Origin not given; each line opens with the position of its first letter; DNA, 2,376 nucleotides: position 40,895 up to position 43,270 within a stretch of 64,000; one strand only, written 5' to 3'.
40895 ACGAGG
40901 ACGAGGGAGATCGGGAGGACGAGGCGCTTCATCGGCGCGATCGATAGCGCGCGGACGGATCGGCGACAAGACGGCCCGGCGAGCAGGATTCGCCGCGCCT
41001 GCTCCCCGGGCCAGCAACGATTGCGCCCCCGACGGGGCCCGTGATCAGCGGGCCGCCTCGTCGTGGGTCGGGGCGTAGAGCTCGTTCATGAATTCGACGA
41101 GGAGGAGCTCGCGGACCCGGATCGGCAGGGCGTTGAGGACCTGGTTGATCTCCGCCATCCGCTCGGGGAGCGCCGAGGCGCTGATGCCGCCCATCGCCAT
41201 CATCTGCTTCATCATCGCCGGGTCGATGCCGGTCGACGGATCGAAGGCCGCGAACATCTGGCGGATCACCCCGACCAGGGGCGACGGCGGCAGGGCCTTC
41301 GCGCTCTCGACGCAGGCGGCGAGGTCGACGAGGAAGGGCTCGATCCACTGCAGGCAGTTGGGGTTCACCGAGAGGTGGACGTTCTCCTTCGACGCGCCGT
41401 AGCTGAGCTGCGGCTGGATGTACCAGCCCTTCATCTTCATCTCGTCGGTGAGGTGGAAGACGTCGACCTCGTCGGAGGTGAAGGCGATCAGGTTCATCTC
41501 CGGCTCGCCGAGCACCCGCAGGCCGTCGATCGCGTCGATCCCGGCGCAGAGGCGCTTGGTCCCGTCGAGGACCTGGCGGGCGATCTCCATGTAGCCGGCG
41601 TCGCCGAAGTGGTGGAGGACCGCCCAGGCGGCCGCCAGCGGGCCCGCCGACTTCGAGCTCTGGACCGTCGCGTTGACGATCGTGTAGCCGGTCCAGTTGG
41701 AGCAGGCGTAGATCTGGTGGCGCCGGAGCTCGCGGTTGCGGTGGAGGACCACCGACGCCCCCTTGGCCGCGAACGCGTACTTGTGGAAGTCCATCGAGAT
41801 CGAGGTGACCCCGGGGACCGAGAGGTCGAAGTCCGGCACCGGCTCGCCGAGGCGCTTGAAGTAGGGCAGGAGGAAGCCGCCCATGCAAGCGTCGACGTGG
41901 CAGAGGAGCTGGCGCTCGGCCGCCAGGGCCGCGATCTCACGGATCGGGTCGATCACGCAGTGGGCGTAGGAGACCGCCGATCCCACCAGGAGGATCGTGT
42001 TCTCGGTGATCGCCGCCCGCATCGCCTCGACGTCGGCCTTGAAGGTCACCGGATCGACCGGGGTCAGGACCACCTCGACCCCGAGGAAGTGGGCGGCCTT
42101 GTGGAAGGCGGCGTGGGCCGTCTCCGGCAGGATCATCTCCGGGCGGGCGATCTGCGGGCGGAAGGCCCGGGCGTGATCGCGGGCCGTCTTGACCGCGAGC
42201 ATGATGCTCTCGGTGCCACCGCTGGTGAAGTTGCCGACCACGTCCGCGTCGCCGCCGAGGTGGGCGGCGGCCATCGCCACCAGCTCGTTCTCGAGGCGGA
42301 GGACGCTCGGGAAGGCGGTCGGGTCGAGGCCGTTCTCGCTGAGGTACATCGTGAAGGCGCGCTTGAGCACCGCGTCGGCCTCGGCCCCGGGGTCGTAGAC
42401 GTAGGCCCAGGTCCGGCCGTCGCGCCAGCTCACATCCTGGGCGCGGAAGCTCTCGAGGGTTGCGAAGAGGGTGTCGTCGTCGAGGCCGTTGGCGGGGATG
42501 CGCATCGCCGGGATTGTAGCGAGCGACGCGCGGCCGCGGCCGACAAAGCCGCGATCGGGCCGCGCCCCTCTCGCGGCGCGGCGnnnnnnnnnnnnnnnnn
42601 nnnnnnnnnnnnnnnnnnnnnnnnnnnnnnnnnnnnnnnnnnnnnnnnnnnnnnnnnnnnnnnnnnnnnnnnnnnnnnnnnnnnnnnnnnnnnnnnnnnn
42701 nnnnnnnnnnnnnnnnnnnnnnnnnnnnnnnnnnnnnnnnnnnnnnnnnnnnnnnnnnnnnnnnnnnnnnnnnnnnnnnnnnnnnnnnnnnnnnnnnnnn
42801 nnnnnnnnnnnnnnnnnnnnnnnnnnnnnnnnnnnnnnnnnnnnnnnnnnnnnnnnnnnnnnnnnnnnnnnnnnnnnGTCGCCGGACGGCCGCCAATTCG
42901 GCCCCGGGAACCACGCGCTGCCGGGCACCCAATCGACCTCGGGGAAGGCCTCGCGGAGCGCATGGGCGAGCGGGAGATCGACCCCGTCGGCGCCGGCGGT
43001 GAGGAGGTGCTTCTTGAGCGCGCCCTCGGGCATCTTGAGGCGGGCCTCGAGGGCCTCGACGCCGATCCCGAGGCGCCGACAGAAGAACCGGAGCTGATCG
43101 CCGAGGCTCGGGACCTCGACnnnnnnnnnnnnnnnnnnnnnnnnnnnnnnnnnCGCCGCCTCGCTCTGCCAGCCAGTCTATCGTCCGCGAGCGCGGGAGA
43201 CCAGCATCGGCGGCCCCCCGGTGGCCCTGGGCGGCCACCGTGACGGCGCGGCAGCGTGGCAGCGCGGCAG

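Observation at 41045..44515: S1P-lyase-like PLP enzyme, free carrier protein with an N-terminal extension, SDR and a small Cys-rich secreted protein: candidate sphingoid/amino-lipid module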

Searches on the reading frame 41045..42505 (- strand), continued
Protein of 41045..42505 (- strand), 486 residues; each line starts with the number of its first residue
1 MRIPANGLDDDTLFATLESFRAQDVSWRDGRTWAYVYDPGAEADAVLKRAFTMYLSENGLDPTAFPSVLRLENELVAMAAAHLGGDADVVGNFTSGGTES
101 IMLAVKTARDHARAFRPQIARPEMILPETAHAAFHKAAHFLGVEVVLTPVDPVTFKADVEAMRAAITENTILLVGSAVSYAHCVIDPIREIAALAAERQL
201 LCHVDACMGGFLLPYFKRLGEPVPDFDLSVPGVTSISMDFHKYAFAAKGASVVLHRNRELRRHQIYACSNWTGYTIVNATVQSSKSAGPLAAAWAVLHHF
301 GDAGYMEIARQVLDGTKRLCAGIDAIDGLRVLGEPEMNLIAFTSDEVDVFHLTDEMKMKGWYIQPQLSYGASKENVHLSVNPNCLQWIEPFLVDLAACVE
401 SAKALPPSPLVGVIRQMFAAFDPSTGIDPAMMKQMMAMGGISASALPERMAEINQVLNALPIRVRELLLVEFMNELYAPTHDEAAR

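Call 49: find_encoding_contigs(protein=P0057, flank=6000, max_places=3)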
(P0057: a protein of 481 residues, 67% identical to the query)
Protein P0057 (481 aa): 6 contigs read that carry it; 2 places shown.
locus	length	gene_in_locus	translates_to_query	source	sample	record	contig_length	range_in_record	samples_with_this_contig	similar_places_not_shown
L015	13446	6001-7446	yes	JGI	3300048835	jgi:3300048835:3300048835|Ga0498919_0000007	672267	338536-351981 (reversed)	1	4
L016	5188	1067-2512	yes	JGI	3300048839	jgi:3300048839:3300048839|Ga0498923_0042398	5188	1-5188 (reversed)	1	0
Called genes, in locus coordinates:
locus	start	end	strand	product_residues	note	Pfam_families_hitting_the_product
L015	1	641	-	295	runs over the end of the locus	PF00561:Abhydrolase_1, PF12146:Hydrolase_4, PF12697:Abhydrolase_6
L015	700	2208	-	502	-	PF00171:Aldedh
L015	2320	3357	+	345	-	PF01075:Glyco_transf_9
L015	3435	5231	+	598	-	-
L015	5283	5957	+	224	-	-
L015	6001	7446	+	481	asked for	PF00282:Pyridoxal_deC, PF01041:DegT_DnrJ_EryC1, PF00266:Aminotran_5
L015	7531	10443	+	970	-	PF13116:YhdP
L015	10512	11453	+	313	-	PF00005:ABC_tran, PF13304:AAA_21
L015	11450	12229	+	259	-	PF01061:ABC2_membrane, PF12698:ABC2_membrane_3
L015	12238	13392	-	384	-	PF04055:Radical_SAM, PF06969:HemN_C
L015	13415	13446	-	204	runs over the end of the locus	PF01726:LexA_DNA_bind, PF00717:Peptidase_S24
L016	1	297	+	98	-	?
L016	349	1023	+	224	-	-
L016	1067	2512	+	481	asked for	PF00282:Pyridoxal_deC, PF01041:DegT_DnrJ_EryC1, PF00266:Aminotran_5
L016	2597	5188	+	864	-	?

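Call 50: find_encoding_contigs(protein=P0073, flank=6000, max_places=1)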
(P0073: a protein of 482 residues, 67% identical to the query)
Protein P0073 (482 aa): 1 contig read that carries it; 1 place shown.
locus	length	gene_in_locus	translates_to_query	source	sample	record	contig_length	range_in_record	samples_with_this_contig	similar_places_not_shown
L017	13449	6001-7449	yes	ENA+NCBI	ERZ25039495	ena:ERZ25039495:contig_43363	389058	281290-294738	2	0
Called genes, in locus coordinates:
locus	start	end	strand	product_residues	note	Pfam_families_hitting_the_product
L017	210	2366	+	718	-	-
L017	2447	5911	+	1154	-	-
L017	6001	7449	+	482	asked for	PF00282:Pyridoxal_deC, PF01041:DegT_DnrJ_EryC1, PF00266:Aminotran_5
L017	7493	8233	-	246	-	PF01553:Acyltransferase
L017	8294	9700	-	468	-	PF01546:Peptidase_M20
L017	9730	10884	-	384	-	PF00108:Thiolase_N, PF02803:Thiolase_C (weak), PF22691:Thiolase_C_1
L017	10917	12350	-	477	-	PF08545:ACP_syn_III (faint)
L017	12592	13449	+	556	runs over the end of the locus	PF01268:FTHFS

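Call 70: search_protein_families(library=pfam, proteins=[P0190, P0142, P0183, P0146, P0128, P0156, P0029, P0067], max_evalue=0.001)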
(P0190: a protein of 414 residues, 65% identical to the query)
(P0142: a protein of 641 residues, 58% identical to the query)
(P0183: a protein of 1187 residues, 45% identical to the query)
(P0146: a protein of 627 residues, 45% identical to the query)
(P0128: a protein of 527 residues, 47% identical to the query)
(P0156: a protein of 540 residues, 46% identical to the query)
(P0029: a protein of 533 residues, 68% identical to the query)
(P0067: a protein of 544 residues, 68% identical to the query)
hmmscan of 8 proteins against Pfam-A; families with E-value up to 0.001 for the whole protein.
P0190 (414 aa): 3 families
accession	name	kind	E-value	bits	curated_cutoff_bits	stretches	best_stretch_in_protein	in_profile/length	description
PF00282.25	Pyridoxal_deC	-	3.8e-14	52.7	27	1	209-414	46-266/375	Pyridoxal-dependent decarboxylase conserved domain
PF00266.25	Aminotran_5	-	1.8e-09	37.5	21.5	1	265-379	66-177/371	Aminotransferase class-V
PF01041.23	DegT_DnrJ_EryC1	-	5.9e-07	29.5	19.8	1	267-379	46-147/360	DegT/DnrJ/EryC1/StrS aminotransferase family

P0142 (641 aa): 4 families
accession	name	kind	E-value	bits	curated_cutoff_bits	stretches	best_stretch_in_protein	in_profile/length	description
PF00528.27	BPD_transp_1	-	1.5e-24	87.2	26.4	1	460-636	5-183/184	Binding-protein-dependent transport system inner membrane component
PF00282.25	Pyridoxal_deC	-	1e-17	64.4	27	1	20-234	153-373/375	Pyridoxal-dependent decarboxylase conserved domain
PF01041.23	DegT_DnrJ_EryC1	-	1.1e-08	35.1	19.8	1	12-98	64-147/360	DegT/DnrJ/EryC1/StrS aminotransferase family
PF00266.25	Aminotran_5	-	8.2e-07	28.8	21.5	1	22-235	99-316/371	Aminotransferase class-V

P0183 (1187 aa): 2 families
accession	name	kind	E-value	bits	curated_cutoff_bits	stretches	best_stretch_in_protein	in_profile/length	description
PF00282.25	Pyridoxal_deC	-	1.2e-22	80.6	27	1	58-324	67-355/375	Pyridoxal-dependent decarboxylase conserved domain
PF00266.25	Aminotran_5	-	5.6e-11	42.5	21.5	1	81-206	54-177/371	Aminotransferase class-V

P0146 (627 aa): 2 families
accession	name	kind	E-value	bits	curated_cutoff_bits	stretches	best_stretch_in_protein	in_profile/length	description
PF00282.25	Pyridoxal_deC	-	2.2e-26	92.9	27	1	3-335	11-367/375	Pyridoxal-dependent decarboxylase conserved domain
PF00266.25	Aminotran_5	-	3.7e-12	46.3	21.5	1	80-334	52-311/371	Aminotransferase class-V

P0128 (527 aa): 2 families
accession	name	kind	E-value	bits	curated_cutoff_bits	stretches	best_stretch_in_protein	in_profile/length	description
PF00282.25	Pyridoxal_deC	-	2.6e-16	59.8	27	1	41-347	46-373/375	Pyridoxal-dependent decarboxylase conserved domain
PF00266.25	Aminotran_5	-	1.1e-08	34.9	21.5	1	81-210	50-177/371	Aminotransferase class-V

P0156 (540 aa): 4 families
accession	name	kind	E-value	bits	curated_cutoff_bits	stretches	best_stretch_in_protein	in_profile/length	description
PF00282.25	Pyridoxal_deC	-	9.2e-24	84.3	27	1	60-352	64-373/375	Pyridoxal-dependent decarboxylase conserved domain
PF00266.25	Aminotran_5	-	5.8e-10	39.1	21.5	1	80-216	48-177/371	Aminotransferase class-V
PF05889.19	SepSecS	-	0.00039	19.7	21.1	1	130-215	104-192/389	O-phosphoseryl-tRNA(Sec) selenium transferase, SepSecS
PF01041.23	DegT_DnrJ_EryC1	-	0.00054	19.7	19.8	1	99-216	45-147/360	DegT/DnrJ/EryC1/StrS aminotransferase family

P0029 (533 aa): 4 families
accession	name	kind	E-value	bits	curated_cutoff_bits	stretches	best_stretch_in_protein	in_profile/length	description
PF00282.25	Pyridoxal_deC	-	1.3e-18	67.4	27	1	105-397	60-373/375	Pyridoxal-dependent decarboxylase conserved domain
PF00266.25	Aminotran_5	-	1.1e-12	48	21.5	1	147-400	66-318/371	Aminotransferase class-V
PF01041.23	DegT_DnrJ_EryC1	-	6.7e-10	39.2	19.8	1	140-262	39-148/360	DegT/DnrJ/EryC1/StrS aminotransferase family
PF01741.23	MscL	-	3.6e-09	37.4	27.4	1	13-38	3-28/123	Large-conductance mechanosensitive channel, MscL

P0067 (544 aa): 3 families
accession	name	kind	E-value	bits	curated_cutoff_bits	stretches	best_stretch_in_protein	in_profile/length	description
PF00282.25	Pyridoxal_deC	-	4.2e-18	65.7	27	1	100-406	46-373/375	Pyridoxal-dependent decarboxylase conserved domain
PF00266.25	Aminotran_5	-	3.7e-13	49.6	21.5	1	156-412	66-321/371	Aminotransferase class-V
PF01041.23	DegT_DnrJ_EryC1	-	9e-12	45.3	19.8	1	181-270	60-147/360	DegT/DnrJ/EryC1/StrS aminotransferase family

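Call 77: search_protein_families(library=ncbifam, proteins=[P0122, P0136, P0131, P0258, P0233, P0225, P0161, P0203, P0213, P0187], max_evalue=1e-20)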
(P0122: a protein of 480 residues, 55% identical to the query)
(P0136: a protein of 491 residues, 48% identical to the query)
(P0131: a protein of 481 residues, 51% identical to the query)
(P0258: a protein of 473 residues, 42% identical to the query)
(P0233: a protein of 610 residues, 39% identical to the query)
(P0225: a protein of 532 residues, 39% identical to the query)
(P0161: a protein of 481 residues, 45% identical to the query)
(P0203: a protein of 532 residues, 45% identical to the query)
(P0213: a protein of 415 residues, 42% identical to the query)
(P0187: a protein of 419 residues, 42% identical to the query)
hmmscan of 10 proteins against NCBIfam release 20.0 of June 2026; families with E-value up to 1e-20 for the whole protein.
P0122 (480 aa): 2 families
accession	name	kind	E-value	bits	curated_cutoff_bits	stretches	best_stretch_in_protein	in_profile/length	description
TIGR03812.1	tyr_de_CO2_Arch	equivalog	3.2e-58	197.4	299.4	1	11-365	3-344/375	tyrosine decarboxylase MfnA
TIGR01788.1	Glu-decarb-GAD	equivalog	4.2e-24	85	380.4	1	54-364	64-388/431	glutamate decarboxylase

P0136 (491 aa): 2 families
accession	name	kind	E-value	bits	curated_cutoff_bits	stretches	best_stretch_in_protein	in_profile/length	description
TIGR03812.1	tyr_de_CO2_Arch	equivalog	1.7e-54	185.1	299.4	1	20-370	5-342/375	tyrosine decarboxylase MfnA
TIGR01788.1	Glu-decarb-GAD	equivalog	2.2e-27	95.8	380.4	1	55-370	57-387/431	glutamate decarboxylase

P0131 (481 aa): 2 families
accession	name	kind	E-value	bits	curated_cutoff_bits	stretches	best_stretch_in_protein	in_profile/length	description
TIGR03812.1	tyr_de_CO2_Arch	equivalog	2.6e-61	207.6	299.4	1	43-395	32-373/375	tyrosine decarboxylase MfnA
TIGR01788.1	Glu-decarb-GAD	equivalog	5.3e-28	97.9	380.4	1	57-362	67-388/431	glutamate decarboxylase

P0258 (473 aa): 2 families
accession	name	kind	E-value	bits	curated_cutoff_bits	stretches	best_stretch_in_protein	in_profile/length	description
TIGR03812.1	tyr_de_CO2_Arch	equivalog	1.1e-59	202.2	299.4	1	37-407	2-354/375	tyrosine decarboxylase MfnA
TIGR01788.1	Glu-decarb-GAD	equivalog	2.1e-25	89.3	380.4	1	86-406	68-398/431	glutamate decarboxylase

P0233 (610 aa): 2 families
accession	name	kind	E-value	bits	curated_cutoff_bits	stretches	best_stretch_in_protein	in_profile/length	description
TIGR03812.1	tyr_de_CO2_Arch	equivalog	1.1e-62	212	299.4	1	181-564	2-372/375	tyrosine decarboxylase MfnA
TIGR01788.1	Glu-decarb-GAD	equivalog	2.1e-31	109.1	380.4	1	169-567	12-418/431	glutamate decarboxylase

P0225 (532 aa): 2 families
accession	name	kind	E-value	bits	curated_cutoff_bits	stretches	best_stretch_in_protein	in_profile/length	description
TIGR03812.1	tyr_de_CO2_Arch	equivalog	1.4e-59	201.8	299.4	1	102-484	4-373/375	tyrosine decarboxylase MfnA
TIGR01788.1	Glu-decarb-GAD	equivalog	3.5e-31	108.3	380.4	1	147-464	66-397/431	glutamate decarboxylase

P0161 (481 aa): 2 families
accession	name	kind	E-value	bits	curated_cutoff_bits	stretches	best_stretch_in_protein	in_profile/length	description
TIGR03812.1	tyr_de_CO2_Arch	equivalog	1.4e-73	247.9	299.4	1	16-397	2-374/375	tyrosine decarboxylase MfnA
TIGR01788.1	Glu-decarb-GAD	equivalog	7.3e-35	120.5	380.4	1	57-369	61-390/431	glutamate decarboxylase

P0203 (532 aa): 1 family
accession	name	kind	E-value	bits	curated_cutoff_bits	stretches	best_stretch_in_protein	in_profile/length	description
TIGR03812.1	tyr_de_CO2_Arch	equivalog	9.4e-62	209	299.4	1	123-481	23-372/375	tyrosine decarboxylase MfnA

P0213 (415 aa): 2 families
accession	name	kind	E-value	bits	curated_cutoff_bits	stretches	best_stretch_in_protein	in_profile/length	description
TIGR03812.1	tyr_de_CO2_Arch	equivalog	9.8e-63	212.2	299.4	1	17-397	2-373/375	tyrosine decarboxylase MfnA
TIGR01788.1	Glu-decarb-GAD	equivalog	4.2e-26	91.6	380.4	1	65-366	67-386/431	glutamate decarboxylase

P0187 (419 aa): 2 families
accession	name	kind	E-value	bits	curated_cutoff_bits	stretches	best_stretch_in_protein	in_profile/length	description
TIGR03812.1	tyr_de_CO2_Arch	equivalog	1.3e-69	234.8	299.4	1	49-398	31-373/375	tyrosine decarboxylase MfnA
TIGR01788.1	Glu-decarb-GAD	equivalog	3.1e-23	82.2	380.4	1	65-367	68-386/431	glutamate decarboxylase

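Call 82: find_encoding_contigs(protein=P0010, flank=6000, max_places=1)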
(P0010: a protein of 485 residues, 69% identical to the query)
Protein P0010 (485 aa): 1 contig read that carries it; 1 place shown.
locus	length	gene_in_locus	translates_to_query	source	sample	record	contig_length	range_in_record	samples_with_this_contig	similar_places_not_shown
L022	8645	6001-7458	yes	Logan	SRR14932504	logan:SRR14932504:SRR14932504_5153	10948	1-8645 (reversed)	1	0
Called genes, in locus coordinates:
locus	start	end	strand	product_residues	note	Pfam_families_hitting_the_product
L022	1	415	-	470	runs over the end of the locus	PF01103:Omp85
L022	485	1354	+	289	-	PF00582:Usp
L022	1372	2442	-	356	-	PF04055:Radical_SAM, PF06968:BATS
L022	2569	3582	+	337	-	PF00676:E1_dh, PF02775:TPP_enzyme_C (faint)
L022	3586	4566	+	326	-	PF02779:Transket_pyr, PF02780:Transketolase_C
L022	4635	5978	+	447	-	PF00364:Biotin_lipoyl, PF25997:BSH_YhbJ (faint), PF02817:E3_binding, PF00198:2-oxoacid_dh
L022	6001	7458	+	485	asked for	PF00282:Pyridoxal_deC, PF01041:DegT_DnrJ_EryC1 (weak), PF00266:Aminotran_5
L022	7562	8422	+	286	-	PF00691:OmpA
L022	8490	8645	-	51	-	?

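Call 83: find_encoding_contigs(protein=P0007, flank=6000, max_places=1)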
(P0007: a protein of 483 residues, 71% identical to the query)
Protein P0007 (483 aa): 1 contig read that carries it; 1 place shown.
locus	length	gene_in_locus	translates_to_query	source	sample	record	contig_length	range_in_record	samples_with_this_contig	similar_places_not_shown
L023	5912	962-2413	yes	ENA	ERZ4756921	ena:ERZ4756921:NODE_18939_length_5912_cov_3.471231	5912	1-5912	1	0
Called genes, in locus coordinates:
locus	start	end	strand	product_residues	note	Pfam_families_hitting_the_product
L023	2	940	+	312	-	?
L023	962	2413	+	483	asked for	PF00282:Pyridoxal_deC, PF01041:DegT_DnrJ_EryC1 (weak), PF00266:Aminotran_5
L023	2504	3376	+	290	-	PF00691:OmpA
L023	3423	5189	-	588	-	-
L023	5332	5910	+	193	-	?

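Call 88: search_protein_families(library=padloc, proteins=[window:41045-42505:-], max_evalue=0.01)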
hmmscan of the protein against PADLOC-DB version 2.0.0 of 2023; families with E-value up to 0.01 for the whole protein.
window:41045-42505:- (486 aa): 2 families
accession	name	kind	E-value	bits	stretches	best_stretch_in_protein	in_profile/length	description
PDLC02759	SspA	-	4.3e-12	44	1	93-207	63-174/374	SspA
PDLC02657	DndA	-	2.7e-11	41.4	1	93-207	65-176/372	DndA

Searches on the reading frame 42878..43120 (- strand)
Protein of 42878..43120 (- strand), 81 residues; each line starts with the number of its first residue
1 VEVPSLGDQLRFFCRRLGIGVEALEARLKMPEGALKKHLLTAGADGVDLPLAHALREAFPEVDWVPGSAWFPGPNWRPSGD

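Call 74: search_solved_structures(query=A4, max_evalue=10, show_alignments=3)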
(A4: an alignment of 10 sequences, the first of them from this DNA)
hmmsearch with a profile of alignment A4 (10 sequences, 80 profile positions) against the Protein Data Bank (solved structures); distinct sequences matched with E-value up to 10: 2.
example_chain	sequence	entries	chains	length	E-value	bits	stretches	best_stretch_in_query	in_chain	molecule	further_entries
2oh1_A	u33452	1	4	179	1.3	12.7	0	5-23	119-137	Acetyltransferase, GNAT family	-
4k2e_A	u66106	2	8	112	1.4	12.7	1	9-40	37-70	Transcriptional activator HlyU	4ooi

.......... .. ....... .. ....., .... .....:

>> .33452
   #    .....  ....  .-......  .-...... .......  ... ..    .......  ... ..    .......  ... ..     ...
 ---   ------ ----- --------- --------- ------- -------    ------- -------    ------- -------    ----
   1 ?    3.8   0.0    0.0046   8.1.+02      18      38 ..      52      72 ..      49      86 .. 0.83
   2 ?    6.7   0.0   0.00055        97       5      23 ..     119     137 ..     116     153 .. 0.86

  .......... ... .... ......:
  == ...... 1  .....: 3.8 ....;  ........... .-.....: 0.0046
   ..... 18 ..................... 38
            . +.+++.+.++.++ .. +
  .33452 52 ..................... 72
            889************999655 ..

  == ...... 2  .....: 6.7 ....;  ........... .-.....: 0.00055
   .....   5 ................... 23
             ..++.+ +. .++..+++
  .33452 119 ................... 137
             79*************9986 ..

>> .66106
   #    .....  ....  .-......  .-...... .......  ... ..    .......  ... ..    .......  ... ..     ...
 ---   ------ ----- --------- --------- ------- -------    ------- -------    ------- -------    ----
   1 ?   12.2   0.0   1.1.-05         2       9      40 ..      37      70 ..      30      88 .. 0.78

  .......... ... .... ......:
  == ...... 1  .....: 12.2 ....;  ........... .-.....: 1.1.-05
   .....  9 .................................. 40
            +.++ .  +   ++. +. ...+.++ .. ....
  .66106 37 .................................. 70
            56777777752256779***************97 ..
